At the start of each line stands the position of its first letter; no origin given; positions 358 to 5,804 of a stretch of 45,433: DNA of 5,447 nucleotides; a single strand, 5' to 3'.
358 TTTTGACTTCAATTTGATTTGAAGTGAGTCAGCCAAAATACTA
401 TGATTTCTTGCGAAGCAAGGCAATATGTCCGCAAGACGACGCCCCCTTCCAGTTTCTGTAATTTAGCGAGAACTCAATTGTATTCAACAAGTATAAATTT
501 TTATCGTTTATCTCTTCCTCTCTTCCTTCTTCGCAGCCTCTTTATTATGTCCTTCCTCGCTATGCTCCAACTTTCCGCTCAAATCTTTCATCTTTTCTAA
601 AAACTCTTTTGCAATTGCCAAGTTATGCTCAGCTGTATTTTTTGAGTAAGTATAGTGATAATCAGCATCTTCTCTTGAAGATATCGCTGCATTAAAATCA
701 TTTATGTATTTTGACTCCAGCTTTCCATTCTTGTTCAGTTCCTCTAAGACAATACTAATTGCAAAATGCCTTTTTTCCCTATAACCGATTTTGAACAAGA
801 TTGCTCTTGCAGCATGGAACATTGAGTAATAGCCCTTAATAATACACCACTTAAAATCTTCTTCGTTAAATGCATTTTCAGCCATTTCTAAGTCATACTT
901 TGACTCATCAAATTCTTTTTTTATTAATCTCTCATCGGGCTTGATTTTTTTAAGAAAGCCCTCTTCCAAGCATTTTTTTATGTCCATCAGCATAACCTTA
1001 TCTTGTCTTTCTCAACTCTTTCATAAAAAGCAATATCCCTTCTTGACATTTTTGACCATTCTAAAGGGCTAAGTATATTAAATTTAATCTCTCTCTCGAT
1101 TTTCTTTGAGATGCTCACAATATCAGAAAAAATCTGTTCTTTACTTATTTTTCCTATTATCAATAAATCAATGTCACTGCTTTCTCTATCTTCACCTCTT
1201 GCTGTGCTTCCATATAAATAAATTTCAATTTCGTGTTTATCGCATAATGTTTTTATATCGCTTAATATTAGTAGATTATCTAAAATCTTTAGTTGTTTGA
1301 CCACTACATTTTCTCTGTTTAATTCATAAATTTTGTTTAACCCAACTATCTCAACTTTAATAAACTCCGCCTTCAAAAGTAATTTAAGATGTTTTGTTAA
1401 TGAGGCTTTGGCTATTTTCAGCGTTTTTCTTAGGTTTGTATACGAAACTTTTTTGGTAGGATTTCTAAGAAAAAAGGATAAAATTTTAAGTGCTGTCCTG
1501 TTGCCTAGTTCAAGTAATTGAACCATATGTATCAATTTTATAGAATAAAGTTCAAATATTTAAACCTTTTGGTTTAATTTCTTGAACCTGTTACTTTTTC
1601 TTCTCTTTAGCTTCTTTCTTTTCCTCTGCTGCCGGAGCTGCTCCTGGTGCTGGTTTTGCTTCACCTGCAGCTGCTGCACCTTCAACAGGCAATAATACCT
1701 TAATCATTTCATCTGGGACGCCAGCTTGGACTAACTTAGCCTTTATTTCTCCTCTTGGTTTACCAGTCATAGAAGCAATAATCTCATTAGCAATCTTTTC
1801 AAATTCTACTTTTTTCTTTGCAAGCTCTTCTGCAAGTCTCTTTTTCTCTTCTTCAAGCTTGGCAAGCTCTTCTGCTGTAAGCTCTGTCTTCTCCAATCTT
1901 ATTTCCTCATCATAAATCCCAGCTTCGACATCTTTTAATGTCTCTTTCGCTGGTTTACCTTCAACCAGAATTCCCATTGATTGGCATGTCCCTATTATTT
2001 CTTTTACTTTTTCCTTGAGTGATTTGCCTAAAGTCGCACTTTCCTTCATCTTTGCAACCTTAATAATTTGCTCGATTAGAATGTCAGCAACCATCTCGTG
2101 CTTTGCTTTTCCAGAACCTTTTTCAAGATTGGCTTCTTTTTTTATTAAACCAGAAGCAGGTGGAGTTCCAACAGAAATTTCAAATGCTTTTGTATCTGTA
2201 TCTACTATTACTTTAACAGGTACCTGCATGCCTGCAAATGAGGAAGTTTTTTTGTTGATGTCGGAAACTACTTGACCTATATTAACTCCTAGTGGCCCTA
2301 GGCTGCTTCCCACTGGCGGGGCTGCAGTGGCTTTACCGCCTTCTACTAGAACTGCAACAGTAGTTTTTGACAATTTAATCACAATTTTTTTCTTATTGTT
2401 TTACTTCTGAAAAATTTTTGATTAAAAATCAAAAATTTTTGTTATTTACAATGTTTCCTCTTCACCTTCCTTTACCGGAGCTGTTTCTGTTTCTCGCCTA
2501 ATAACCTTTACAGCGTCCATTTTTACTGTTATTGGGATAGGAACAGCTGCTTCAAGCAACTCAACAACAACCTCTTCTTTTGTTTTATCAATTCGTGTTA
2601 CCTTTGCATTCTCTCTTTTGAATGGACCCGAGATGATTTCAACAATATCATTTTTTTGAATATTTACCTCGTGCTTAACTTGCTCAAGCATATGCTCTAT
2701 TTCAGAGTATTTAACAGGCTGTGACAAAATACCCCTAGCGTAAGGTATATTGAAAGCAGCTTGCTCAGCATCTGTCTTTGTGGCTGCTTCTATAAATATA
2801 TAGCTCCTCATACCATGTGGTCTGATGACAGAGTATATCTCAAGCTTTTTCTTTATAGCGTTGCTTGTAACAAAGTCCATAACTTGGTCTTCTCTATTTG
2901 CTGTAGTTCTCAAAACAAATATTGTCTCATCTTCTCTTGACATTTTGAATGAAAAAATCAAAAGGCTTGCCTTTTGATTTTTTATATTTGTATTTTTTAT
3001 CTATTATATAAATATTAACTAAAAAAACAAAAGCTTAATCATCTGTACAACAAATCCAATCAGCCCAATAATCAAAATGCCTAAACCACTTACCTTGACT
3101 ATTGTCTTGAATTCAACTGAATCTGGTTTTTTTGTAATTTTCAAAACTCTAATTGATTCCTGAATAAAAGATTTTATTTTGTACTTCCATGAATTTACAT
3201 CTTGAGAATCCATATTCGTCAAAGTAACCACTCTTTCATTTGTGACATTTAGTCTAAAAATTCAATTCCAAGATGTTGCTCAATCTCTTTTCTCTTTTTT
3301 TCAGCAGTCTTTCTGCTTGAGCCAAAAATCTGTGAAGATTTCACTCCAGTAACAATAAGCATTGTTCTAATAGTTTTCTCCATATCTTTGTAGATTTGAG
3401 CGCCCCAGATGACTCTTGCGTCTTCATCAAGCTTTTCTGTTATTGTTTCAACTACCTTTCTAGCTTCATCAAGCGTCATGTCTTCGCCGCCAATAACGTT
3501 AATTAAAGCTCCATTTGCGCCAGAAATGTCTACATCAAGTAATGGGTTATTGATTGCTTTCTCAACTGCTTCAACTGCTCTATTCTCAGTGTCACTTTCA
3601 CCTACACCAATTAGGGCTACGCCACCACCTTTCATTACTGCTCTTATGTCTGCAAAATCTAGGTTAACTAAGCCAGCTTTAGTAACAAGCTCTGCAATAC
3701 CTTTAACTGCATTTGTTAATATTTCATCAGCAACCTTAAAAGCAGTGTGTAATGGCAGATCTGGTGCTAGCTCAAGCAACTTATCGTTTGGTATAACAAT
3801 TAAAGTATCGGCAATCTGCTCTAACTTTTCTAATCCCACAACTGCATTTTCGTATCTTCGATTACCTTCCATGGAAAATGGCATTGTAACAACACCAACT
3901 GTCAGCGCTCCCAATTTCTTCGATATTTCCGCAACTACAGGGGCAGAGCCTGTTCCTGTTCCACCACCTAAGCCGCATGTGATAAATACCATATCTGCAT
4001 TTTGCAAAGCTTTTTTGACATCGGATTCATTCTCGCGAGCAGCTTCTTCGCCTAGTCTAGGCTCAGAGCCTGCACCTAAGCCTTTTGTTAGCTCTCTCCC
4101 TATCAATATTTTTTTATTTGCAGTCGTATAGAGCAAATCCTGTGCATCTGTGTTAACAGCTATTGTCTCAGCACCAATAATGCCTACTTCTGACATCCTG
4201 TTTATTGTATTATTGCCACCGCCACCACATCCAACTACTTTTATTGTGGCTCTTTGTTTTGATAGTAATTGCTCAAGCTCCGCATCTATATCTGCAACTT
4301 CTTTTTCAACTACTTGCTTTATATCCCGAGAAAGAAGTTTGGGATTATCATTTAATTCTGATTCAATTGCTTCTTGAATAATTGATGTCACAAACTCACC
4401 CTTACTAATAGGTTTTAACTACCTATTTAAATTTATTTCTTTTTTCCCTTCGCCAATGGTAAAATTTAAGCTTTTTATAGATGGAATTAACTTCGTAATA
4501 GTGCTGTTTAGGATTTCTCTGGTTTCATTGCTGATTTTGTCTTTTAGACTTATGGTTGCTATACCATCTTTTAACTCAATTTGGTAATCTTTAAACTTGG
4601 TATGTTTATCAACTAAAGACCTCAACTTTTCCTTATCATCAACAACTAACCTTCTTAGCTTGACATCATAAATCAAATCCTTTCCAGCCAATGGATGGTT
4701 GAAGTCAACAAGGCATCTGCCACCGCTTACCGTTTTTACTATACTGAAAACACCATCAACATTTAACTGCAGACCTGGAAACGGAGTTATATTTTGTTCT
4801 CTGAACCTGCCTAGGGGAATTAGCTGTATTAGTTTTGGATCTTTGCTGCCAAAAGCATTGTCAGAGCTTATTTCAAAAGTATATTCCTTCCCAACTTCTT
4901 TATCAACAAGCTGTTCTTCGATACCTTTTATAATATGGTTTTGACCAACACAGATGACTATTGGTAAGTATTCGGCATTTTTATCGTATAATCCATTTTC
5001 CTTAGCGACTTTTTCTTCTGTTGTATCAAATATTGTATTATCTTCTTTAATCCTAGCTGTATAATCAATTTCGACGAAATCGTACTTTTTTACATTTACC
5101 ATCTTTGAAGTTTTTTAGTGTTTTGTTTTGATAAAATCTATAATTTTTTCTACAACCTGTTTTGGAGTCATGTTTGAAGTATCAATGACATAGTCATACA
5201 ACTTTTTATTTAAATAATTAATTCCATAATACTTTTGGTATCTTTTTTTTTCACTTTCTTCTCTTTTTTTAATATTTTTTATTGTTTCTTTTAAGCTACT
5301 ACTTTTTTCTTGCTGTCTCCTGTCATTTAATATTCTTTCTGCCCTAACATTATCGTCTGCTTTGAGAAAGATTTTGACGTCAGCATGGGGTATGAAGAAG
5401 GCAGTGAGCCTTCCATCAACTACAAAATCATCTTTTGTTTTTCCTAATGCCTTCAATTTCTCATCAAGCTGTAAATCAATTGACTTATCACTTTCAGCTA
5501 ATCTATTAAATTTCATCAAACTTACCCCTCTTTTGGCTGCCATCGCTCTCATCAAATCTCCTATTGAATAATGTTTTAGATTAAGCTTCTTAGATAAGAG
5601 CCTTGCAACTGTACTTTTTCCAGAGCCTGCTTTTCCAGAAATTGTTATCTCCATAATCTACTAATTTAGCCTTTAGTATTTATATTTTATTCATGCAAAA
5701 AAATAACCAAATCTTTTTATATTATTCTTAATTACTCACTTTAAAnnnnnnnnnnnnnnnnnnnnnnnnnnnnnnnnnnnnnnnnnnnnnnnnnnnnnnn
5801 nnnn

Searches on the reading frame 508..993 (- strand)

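Call 6: search_protein_families(library=pfam, proteins=[window:508-993:-])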
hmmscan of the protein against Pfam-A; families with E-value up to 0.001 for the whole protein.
window:508-993:- (161 aa): 1 family
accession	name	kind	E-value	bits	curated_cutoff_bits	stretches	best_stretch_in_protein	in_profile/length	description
PF05168.19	HEPN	-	1.4e-15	57.9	22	1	29-137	6-116/117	HEPN domain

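Call 45: search_protein_families(library=padloc, proteins=[window:508-993:-], max_evalue=0.001)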
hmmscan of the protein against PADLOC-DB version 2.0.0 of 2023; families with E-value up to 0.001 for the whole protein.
window:508-993:- (161 aa): 0 families

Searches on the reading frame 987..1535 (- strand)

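Call 6: search_protein_families(library=pfam, proteins=[window:987-1535:-])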
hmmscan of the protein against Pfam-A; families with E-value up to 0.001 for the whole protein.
window:987-1535:- (182 aa): 4 families
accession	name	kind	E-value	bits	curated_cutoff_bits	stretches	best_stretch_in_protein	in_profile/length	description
PF01909.29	NTP_transf_2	-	4.8e-10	40.1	21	1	95-168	6-86/93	Nucleotidyltransferase domain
PF18765.7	Polbeta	-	4.1e-09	36.9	26.9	1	94-154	3-60/93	Polymerase beta, Nucleotidyltransferase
PF12840.13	HTH_20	-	4e-06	27.1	27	1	10-62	1-51/51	Helix-turn-helix domain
PF13601.12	HTH_34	-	0.00014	22.4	27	1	16-65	3-50/80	Winged helix DNA-binding domain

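Call 45: search_protein_families(library=padloc, proteins=[window:987-1535:-], max_evalue=0.001)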
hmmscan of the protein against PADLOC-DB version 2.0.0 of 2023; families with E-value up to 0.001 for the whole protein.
window:987-1535:- (182 aa): 14 families
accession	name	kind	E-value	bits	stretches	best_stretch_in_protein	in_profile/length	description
PDLC04368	PDC-M05A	-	3.4e-24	83.8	1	13-179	13-186/201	-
PDLC04369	PDC-M05A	-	7.2e-14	49.9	1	3-173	2-175/201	-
PDLC04372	PDC-M05A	-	2.8e-11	42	1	44-175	13-150/167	-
PDLC04903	PDC-S09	-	5.3e-10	37.6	1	100-180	24-107/108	-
PDLC04904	PDC-S09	-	3e-09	35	1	93-151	15-72/104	-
PDLC04902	PDC-S09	-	1.5e-08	32.9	1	92-148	10-66/97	-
PDLC04370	PDC-M05A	-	2.4e-08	32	1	18-176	20-181/194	-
PDLC04906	PDC-S09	-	1.4e-07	29.8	1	93-151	14-72/98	-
PDLC04905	PDC-S09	-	7.7e-06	24.2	1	92-149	10-69/101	-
PDLC01438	Csa3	-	9.3e-06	23.9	1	9-93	144-209/305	"CAS-I,CAS-II,CAS-III,CAS-IV,CAS-V,CAS-VI; associated_signaling"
PDLC01720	Csa3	-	2.9e-05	22.6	1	9-89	21-94/118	Csa3_1_CAS-I-II-III-IV-V-VI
PDLC04907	PDC-S09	-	2.9e-05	22.2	1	104-136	29-61/114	-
PDLC04371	PDC-M05A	-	0.0003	18.5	1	81-151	104-176/211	-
PDLC01853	CARF3--CARF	-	0.00064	17.5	1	17-62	142-187/209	-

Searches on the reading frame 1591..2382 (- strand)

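Call 6: search_protein_families(library=pfam, proteins=[window:1591-2382:-])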
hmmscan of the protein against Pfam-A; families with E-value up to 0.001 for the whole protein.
window:1591-2382:- (263 aa): 2 families
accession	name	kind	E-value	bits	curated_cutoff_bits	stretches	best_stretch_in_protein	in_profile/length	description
PF03946.19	Ribosomal_L11_N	-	5.8e-21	74.5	32.9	1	10-65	2-56/58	Ribosomal protein L11, N-terminal domain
PF00298.24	Ribosomal_L11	-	2.8e-19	69.8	21.4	1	73-140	2-69/69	Ribosomal protein L11, RNA binding domain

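Call 47: search_protein_families(library=ncbifam, proteins=[window:1591-2382:-], max_evalue=0.00001)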
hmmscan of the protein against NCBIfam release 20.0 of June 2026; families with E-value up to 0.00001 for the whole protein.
window:1591-2382:- (263 aa): 3 families
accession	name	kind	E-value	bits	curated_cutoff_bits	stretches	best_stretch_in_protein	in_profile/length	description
NF002232.0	PRK01143.1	equivalog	1.2e-60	204.3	162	1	5-162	2-159/164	50S ribosomal protein L11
TIGR01632.1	L11_bact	equivalog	6.9e-30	103.8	141.85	1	6-141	4-139/140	50S ribosomal protein L11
NF011111.0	PRK14539.1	equivalog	3.2e-18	66.2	310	1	21-199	19-188/196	50S ribosomal protein L11/unknown domain fusion protein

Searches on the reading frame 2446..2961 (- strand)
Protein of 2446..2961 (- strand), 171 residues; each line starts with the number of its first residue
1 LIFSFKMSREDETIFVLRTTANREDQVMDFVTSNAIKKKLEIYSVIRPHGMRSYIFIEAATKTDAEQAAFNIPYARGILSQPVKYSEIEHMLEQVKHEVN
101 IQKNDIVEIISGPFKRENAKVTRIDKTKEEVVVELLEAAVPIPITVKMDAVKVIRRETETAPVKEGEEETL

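Call 6: search_protein_families(library=pfam, proteins=[window:2446-2961:-])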
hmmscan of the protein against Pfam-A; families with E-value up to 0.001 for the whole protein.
window:2446-2961:- (171 aa): 2 families
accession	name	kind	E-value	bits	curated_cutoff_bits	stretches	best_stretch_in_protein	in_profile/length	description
PF03439.18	Spt5-NGN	-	7.5e-16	58.3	22.4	1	14-92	2-84/84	Early transcription elongation factor of RNA pol II, NGN section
PF00467.35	KOW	-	2.6e-05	24.3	22.3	1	103-134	1-32/32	KOW motif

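Call 47: search_protein_families(library=ncbifam, proteins=[window:2446-2961:-], max_evalue=0.00001)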
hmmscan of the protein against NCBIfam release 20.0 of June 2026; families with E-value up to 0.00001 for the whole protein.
window:2446-2961:- (171 aa): 3 families
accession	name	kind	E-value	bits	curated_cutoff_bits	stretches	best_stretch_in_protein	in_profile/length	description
TIGR00405.1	KOW_elon_Spt5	equivalog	2e-44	151.1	69.95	1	15-158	1-144/145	transcription elongation factor Spt5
TIGR01956.2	NusG_myco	equivalog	2.3e-06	27.4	150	1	5-152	93-237/239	transcription termination/antitermination protein NusG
NF033641.1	antiterm_LoaP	exception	2.6e-06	27.6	125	1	8-137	9-150/166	antiterminator LoaP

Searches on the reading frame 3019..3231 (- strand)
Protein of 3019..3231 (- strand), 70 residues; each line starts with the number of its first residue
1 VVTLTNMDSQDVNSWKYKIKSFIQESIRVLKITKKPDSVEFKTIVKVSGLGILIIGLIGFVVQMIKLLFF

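Call 47: search_protein_families(library=ncbifam, proteins=[window:3019-3231:-], max_evalue=0.00001)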
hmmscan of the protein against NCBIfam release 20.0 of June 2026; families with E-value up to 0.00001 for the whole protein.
window:3019-3231:- (70 aa): 8 families
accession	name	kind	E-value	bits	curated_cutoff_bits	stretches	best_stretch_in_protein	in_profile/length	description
NF006909.0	PRK09400.1-4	equivalog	5e-20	71.1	86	1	15-68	4-57/61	preprotein translocase subunit SecE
TIGR00327.1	secE_euk_arch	equivalog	1.4e-16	60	36.2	1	18-66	5-53/61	protein translocase SEC61 complex subunit gamma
NF006908.0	PRK09400.1-3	equivalog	1.1e-15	57.2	97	1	16-65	12-61/71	preprotein translocase subunit SecE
NF006907.0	PRK09400.1-2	equivalog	1.4e-14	53.9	99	1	5-63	8-66/78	preprotein translocase subunit SecE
NF006910.0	PRK09400.1-6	equivalog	2e-11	43.9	96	1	26-66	10-50/57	preprotein translocase subunit SecE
NF006912.0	PRK09400.2-3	equivalog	2.4e-09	36.9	126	1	10-67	9-65/69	preprotein translocase subunit SecE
NF006911.0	PRK09400.2-2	equivalog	3.9e-09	36.7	106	1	27-69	39-81/82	preprotein translocase subunit SecE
NF006906.0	PRK09400.1-1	equivalog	5.7e-06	25.8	95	1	23-65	14-56/62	preprotein translocase subunit SecE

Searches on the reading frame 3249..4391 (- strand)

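Call 6: search_protein_families(library=pfam, proteins=[window:3249-4391:-])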
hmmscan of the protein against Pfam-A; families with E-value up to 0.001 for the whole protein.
window:3249-4391:- (380 aa): 2 families
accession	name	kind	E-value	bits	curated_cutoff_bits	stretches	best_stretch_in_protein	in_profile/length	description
PF00091.31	Tubulin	-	1.9e-47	162.4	33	1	50-208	2-188/190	Tubulin/FtsZ family, GTPase domain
PF12327.13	FtsZ_C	-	7.8e-36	122.7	27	1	257-351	1-95/95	FtsZ family, C-terminal domain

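Call 47: search_protein_families(library=ncbifam, proteins=[window:3249-4391:-], max_evalue=0.00001)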
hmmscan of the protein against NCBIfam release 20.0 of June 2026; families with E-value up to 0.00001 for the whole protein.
window:3249-4391:- (380 aa): 1 family
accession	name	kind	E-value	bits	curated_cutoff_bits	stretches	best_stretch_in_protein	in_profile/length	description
TIGR00065.1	ftsZ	equivalog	2.1e-134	448.3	295.2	1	39-370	9-343/353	cell division protein FtsZ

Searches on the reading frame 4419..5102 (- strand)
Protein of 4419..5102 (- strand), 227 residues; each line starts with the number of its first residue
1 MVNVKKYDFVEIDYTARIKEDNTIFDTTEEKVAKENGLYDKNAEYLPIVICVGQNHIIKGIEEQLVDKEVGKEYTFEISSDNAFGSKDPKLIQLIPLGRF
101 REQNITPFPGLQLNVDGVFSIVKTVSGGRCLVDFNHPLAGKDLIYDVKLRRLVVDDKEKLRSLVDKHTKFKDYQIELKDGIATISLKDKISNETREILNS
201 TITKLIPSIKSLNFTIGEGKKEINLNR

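Call 6: search_protein_families(library=pfam, proteins=[window:4419-5102:-])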
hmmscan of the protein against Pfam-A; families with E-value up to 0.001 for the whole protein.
window:4419-5102:- (227 aa): 2 families
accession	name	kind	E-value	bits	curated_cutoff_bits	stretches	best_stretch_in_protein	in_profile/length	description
PF22199.2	FKBP26_IF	-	7.5e-17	61.4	27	1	93-138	1-46/46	FKBP26, IF domain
PF00254.34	FKBP_C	-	3.2e-10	40.6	21.1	1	4-89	5-76/94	FKBP-type peptidyl-prolyl cis-trans isomerase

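Call 47: search_protein_families(library=ncbifam, proteins=[window:4419-5102:-], max_evalue=0.00001)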
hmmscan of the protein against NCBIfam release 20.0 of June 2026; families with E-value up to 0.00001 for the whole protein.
window:4419-5102:- (227 aa): 2 families
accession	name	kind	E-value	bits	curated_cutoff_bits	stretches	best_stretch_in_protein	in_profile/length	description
NF011676.0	PRK15095.1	equivalog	5e-14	52.1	125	1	47-149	34-140/156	FKBP-type peptidyl-prolyl cis-trans isomerase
NF008008.0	PRK10737.1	equivalog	1.6e-08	34.6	174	1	35-158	18-145/196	peptidylprolyl isomerase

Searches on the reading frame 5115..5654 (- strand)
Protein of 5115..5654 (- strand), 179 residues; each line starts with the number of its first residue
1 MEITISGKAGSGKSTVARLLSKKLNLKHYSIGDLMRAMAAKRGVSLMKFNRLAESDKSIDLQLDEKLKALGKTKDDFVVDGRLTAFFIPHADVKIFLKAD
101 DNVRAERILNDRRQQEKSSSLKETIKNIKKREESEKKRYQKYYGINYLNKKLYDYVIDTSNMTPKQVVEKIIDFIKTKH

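Call 6: search_protein_families(library=pfam, proteins=[window:5115-5654:-])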
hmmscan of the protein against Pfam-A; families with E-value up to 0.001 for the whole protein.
window:5115-5654:- (179 aa): 10 families
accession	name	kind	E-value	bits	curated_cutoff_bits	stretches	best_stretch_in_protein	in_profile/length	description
PF02224.24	Cytidylate_kin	-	1.9e-26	93.5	26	2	61-176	100-210/211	Cytidylate kinase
PF13189.12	Cytidylate_kin2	-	8.5e-24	85.1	28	1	3-160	2-175/176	Cytidylate kinase-like family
PF13207.12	AAA_17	-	1.5e-17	64.6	27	1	7-124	2-134/136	AAA domain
PF13238.12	AAA_18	-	1.6e-15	58.2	29.4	1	3-119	1-119/128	AAA domain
PF01202.28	SKI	-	4.7e-06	27.3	22.1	0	10-31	2-23/159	Shikimate kinase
PF00406.28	ADK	-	5.8e-06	26.9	26.8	1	6-81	2-81/151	Adenylate kinase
PF00485.24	PRK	-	8.1e-05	23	22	0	3-31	2-33/196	Phosphoribulokinase / Uridine kinase family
PF07931.18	CPT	-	8.1e-05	22.9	22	0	3-174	4-170/172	Chloramphenicol phosphotransferase-like protein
PF01712.25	dNK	-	0.00016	21.9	27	0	3-29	1-27/203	Deoxynucleoside kinase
PF03668.21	RapZ-like_N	-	0.00024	21.3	25.4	0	3-178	4-157/158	RapZ-like N-terminal domain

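Call 47: search_protein_families(library=ncbifam, proteins=[window:5115-5654:-], max_evalue=0.00001)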
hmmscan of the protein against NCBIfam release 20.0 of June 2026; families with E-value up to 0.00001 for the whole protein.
window:5115-5654:- (179 aa): 13 families
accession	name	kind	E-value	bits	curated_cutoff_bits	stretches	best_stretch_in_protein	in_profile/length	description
TIGR02173.1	cyt_kin_arch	equivalog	2.9e-42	144.6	102.1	1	1-172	1-165/169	(d)CMP kinase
TIGR00017.1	cmk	equivalog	1e-21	77.7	135.55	2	57-173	104-215/217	(d)CMP kinase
NF010004.0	PRK13477.1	equivalog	1.9e-16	59.6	524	2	75-177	406-505/514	bifunctional pantoate--beta-alanine ligase/(d)CMP kinase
NF003012.0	PRK03839.1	equivalog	2.2e-13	50.6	152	1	1-178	1-154/180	putative kinase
NF007071.0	PRK09518.1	equivalog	5.7e-13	48.3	953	1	72-176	131-226/706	bifunctional cytidylate kinase/GTPase Der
NF008816.0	PRK11860.1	equivalog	7.2e-12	44.2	943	1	77-178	560-657/662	bifunctional 3-phosphoshikimate 1-carboxyvinyltransferase/cytidylate kinase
TIGR01351.1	adk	subfamily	5.6e-08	32.7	168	1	4-81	3-85/212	adenylate kinase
NF011099.0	PRK14526.1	equivalog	2.7e-07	30.5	223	1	1-81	1-85/211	adenylate kinase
NF001387.0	PRK00279.2-5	equivalog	1.1e-06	28.4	373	1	1-81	1-83/224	adenylate kinase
NF001384.0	PRK00279.2-2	equivalog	4.6e-06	26.5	152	0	5-73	7-79/191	adenylate kinase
NF001385.0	PRK00279.2-3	equivalog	6.6e-06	25.9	315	1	4-42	8-46/213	adenylate kinase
NF040667.1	hom_kin_desulfo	exception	9e-06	25.7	197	0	3-40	3-40/163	homoserine kinase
NF003828.1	PRK05416.1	equivalog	9.2e-06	25.4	244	0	3-177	2-154/278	RNase adapter RapZ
